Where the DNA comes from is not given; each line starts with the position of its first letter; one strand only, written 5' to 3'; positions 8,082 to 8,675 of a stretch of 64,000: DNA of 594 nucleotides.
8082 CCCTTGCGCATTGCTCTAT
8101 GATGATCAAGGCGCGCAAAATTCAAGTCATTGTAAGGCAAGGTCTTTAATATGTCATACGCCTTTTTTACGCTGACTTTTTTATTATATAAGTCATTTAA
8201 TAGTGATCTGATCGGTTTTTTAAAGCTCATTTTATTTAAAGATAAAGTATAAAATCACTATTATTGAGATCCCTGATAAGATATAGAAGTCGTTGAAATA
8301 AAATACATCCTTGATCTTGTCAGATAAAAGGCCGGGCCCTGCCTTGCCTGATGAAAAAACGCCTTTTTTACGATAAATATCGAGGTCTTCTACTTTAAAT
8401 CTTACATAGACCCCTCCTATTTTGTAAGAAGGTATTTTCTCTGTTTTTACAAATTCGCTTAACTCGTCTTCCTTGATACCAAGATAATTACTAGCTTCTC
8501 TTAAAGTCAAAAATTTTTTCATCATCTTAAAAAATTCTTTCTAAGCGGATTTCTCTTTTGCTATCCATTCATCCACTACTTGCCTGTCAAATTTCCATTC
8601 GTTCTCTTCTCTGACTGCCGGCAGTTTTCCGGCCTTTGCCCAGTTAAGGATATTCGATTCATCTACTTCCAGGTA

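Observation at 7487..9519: Bactofilin fused to a DNA-binding HTH, next to a membrane-anchored paralogous HTH, LarB and MgtC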

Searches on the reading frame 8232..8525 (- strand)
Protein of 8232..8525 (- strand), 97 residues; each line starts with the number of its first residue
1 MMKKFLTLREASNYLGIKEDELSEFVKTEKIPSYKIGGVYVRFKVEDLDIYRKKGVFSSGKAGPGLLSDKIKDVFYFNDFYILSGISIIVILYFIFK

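Call 3: search_protein_families(library=pfam, proteins=[window:8232-8525:-], max_evalue=0.1)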
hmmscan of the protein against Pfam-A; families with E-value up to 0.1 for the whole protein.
window:8232-8525:- (97 aa): 1 family
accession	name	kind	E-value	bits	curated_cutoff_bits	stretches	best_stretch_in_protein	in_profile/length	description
PF12728.13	HTH_17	-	9.6e-08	32.6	27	1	5-53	1-48/51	Helix-turn-helix domain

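Call 4: search_protein_families(library=ncbifam, proteins=[window:8232-8525:-], max_evalue=0.1)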
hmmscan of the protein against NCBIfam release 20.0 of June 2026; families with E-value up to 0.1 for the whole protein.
window:8232-8525:- (97 aa): 2 families
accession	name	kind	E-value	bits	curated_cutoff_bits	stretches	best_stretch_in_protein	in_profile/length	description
TIGR01764.1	excise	domain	6.9e-08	32.7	28.8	1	5-51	1-46/49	excisionase family DNA-binding protein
NF047737.1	antiphage_MADS1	equivalog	1.8e-07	31.3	80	1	4-49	2-46/49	methylation-associated defense system helix-turn-helix domain-containing protein MAD1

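Call 16: search_solved_structures(query=window:8232-8525:-, max_evalue=1, show_alignments=2)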
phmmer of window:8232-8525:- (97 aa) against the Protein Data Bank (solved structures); distinct sequences matched with E-value up to 1: 1.
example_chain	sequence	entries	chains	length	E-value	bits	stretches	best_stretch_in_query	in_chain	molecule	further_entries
8dgl_A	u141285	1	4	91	0.0067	19.9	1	4-53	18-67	Recombination Directionality Factor RdfS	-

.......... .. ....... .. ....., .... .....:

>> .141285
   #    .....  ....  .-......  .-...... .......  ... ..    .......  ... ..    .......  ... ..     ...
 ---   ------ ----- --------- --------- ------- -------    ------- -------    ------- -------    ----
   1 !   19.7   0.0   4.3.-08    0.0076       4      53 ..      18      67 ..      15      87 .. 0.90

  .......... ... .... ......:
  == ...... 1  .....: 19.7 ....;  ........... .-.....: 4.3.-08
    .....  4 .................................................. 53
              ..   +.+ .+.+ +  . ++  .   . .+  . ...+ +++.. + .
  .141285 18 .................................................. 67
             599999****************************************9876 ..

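Call 27: find_homologous_proteins(query=window:8232-8525:-, max_evalue=0.001)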
Query window:8232-8525:- (97 aa): 61 proteins with E <= 0.001 among 62 candidates.
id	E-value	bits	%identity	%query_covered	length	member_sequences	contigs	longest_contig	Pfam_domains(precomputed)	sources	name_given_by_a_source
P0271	1.9e-54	199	100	100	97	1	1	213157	PF12728.14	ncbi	ncbi:MAG: helix-turn-helix domain-containing protein [Candidatus Omnitrophota bacterium]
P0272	1.2e-31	126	64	100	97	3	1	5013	PF12728.14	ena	-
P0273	2.2e-31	126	64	100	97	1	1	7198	PF12728.14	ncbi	-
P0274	3.7e-31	125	62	100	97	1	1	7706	PF12728.14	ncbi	ncbi:MAG: helix-turn-helix domain-containing protein [Candidatus Omnitrophota bacterium]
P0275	1.4e-30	123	63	100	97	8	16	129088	PF12728.14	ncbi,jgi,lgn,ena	-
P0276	1.6e-30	123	62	100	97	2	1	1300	PF12728.14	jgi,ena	-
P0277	6.4e-30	121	63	100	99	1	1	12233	PF12728.14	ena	-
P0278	1.6e-29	120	63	100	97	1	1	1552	PF12728.14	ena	-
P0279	2.7e-29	119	59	99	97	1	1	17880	PF12728.14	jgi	-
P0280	5.4e-29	118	60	100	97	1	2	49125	PF12728.14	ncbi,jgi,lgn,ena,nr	ncbi:MAG: helix-turn-helix domain-containing protein [Candidatus Omnitrophica bacterium]|nr:helix-tu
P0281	5.9e-29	118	58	100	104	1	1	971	PF12728.14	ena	-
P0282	7.3e-29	117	58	100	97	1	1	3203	PF12728.14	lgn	-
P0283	7.9e-29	117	58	100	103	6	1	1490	PF12728.14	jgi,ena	-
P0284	1.3e-28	117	62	99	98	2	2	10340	PF12728.14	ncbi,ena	-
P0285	2.3e-28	116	58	99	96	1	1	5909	PF12728.14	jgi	-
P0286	2.6e-28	116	56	100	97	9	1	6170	PF12728.14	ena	-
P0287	5.4e-28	115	59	100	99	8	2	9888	PF12728.14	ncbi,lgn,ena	-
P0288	8.0e-28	114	59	82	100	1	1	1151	PF12728.14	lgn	-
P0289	1.3e-27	113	58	100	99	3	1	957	PF12728.14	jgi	-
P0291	2.5e-27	113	62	100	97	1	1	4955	PF12728.14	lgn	-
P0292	5.7e-27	111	59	100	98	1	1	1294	PF12728.14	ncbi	-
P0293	5.8e-27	111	57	100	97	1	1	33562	PF12728.14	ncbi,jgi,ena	ncbi:MAG: helix-turn-helix domain-containing protein [Candidatus Omnitrophota bacterium]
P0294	7.9e-27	111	55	100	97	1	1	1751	PF12728.14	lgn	-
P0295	8.1e-27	111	60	100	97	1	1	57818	PF12728.14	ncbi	ncbi:helix-turn-helix domain-containing protein [Candidatus Omnitrophota bacterium]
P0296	1.7e-26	110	56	99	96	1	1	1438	PF12728.14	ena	-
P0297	2.8e-26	109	60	99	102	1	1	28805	PF12728.14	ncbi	ncbi:excisionase family DNA-binding protein [Candidatus Omnitrophota bacterium]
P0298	3.1e-26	109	60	99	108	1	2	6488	PF12728.14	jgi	jgi:excisionase family DNA binding protein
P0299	3.3e-26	109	58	99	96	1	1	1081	PF12728.14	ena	-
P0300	3.5e-26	109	57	100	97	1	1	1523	PF12728.14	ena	-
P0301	4.5e-26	109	54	81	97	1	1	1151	PF12728.14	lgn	-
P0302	6.1e-26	108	57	100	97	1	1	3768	PF12728.14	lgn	-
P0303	8.5e-26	108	60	100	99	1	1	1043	PF12728.14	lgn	-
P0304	2.3e-25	106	59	99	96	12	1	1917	PF12728.14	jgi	-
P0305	2.5e-25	106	57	99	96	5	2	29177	PF12728.14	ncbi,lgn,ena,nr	ncbi:MAG: helix-turn-helix domain-containing protein [Candidatus Omnitrophica bacterium]|nr:helix-tu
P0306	2.5e-25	106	55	99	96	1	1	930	PF12728.14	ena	-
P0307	4.1e-25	105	58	100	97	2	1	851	PF12728.14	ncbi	-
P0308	4.5e-25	105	55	100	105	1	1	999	PF12728.14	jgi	jgi:hypothetical protein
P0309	4.5e-24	102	54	82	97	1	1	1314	PF12728.14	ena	-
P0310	5.4e-24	102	52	100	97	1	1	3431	PF12728.14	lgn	-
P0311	6.9e-24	102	51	100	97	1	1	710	PF12728.14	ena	-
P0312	8.6e-24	101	54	100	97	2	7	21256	PF12728.14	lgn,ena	-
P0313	1.4e-23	101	54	100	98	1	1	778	PF12728.14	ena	-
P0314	2.9e-23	100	51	100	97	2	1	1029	PF12728.14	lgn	-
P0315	5.6e-23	99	56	99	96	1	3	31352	PF12728.14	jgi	-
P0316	1.3e-22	98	58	99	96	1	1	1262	PF12728.14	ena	-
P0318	1.0e-19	88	50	86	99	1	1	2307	PF12728.14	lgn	-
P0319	1.7e-19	87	46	86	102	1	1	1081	PF12728.14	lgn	-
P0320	9.5e-19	85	45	86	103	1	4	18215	PF12728.14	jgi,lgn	-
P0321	1.5e-18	84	48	86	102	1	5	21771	PF12728.14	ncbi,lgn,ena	-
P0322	3.8e-18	83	48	86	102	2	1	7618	PF12728.14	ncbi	-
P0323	3.9e-18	83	49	86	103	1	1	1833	PF12728.14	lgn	-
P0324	8.5e-18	82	47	86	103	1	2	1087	PF12728.14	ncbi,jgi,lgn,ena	-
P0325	1.4e-17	81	40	81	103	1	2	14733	PF12728.14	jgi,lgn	-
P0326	1.5e-17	81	43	81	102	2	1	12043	PF12728.14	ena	-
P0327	7.5e-17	79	49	86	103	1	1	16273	PF12728.14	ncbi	ncbi:MAG: helix-turn-helix domain-containing protein [Candidatus Omnitrophota bacterium]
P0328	5.9e-16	76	42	98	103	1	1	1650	PF12728.14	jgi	-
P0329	1.0e-14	72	45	98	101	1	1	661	PF12728.14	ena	-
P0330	2.4e-14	71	42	98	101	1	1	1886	PF12728.14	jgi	jgi:excisionase family DNA binding protein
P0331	1.9e-9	55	37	99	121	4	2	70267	PF12728.14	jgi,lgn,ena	jgi:excisionase family DNA binding protein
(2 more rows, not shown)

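Call 45: search_protein_families(library=pfam, proteins=[L084:290-1390:+, L084:1439-2068:+, L084:2112-3509:+, L084:3679-4329:+, L084:4329-4982:+], max_evalue=0.01)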
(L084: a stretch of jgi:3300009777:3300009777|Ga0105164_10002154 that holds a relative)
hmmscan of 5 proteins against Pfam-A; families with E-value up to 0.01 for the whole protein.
L084:290-1390:+ (366 aa): 1 family
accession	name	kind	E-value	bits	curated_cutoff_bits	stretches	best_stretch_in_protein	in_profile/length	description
PF25216.1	Volactin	-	2e-91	307.2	35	1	15-335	3-321/321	Volactin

L084:1439-2068:+ (209 aa): 0 families

L084:2112-3509:+ (465 aa): 9 families
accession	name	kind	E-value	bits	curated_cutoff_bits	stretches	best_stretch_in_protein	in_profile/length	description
PF13614.12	AAA_31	-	2.1e-50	171.6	27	1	3-179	3-176/177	AAA domain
PF01656.29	CbiA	-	1.9e-19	70.3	25.4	1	4-230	1-125/125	CobQ/CobB/MinD/ParA nucleotide binding domain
PF06564.18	CBP_BcsQ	-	1.2e-11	45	21.3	1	1-248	1-231/234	Cellulose biosynthesis protein BcsQ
PF09140.17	MipZ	-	3.1e-09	37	20.7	1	4-44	3-43/262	ATPase MipZ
PF16561.11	AMPK1_CBM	-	5.4e-08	33.4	26.8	1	385-449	3-64/85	Glycogen recognition site of AMP-activated protein kinase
PF10609.15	ParA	-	4.1e-07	30.1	27.1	1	3-40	5-42/246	NUBPL iron-transfer P-loop NTPase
PF00142.24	Fer4_NifH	-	1.4e-06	28.4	25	1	9-77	7-74/271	4Fe-4S iron sulfur cluster binding proteins, NifH/frxC family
PF02374.21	ArsA_ATPase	-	6.7e-05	22.7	24.3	1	10-44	9-42/305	Anion-transporting ATPase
PF02922.24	CBM_48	-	0.00025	21.8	22.4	1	383-442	11-72/83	Carbohydrate-binding module 48 (Isoamylase N-terminal domain)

L084:3679-4329:+ (216 aa): 0 families

L084:4329-4982:+ (217 aa): 0 families

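Call 72: predict_structure(alignment_id=A4)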
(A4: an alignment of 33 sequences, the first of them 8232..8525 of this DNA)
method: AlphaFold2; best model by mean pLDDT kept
length: 97 residues; sequences in the alignment: 33
mean_pLDDT: 75.3   pTM: 0.48
mean pLDDT of the five models: 75.3, 74.2, 74.2, 73.4, 72.3
residues with pLDDT >= 90: 11; 70-90: 58; 50-70: 16; < 50: 12
segments of 3 or more residues with pLDDT < 50: 59-70
pLDDT, mean of each block of 10 residues (from residue 1): 77 84 82 80 86 65 45 59 88 93
secondary structure, 60 per line:
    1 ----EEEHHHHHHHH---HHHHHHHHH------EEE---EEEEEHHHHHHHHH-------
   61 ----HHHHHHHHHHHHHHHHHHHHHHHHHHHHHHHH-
elements in order: E5-7 H8-15 H19-27 E34-36 E40-44 H45-53 H65-96

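Call 75: search_protein_families(library=padloc, proteins=[window:8232-8525:-], max_evalue=0.01)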
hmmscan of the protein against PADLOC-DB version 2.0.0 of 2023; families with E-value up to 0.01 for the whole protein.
window:8232-8525:- (97 aa): 2 families
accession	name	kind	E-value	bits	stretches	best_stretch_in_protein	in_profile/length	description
PDLC04133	mad1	-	0.0019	16.5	1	1-50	1-49/60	mads_1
PDLC02515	PglX|PglXI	-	0.0029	15.9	1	14-57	27-68/144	PglX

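Call 76: search_protein_families(library=phrogs, proteins=[window:8232-8525:-], max_evalue=0.01)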
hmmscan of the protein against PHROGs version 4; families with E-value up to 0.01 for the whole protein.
window:8232-8525:- (97 aa): 3 families
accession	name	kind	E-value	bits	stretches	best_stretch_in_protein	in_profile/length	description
phrog_66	-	integration and excision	6.2e-06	27.1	1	1-51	89-139/412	excisionase and transcriptional regulator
phrog_28156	-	unknown function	5e-05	24.4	1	3-52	7-56/156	-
phrog_7338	-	unknown function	0.00011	23.4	1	3-51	28-76/87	-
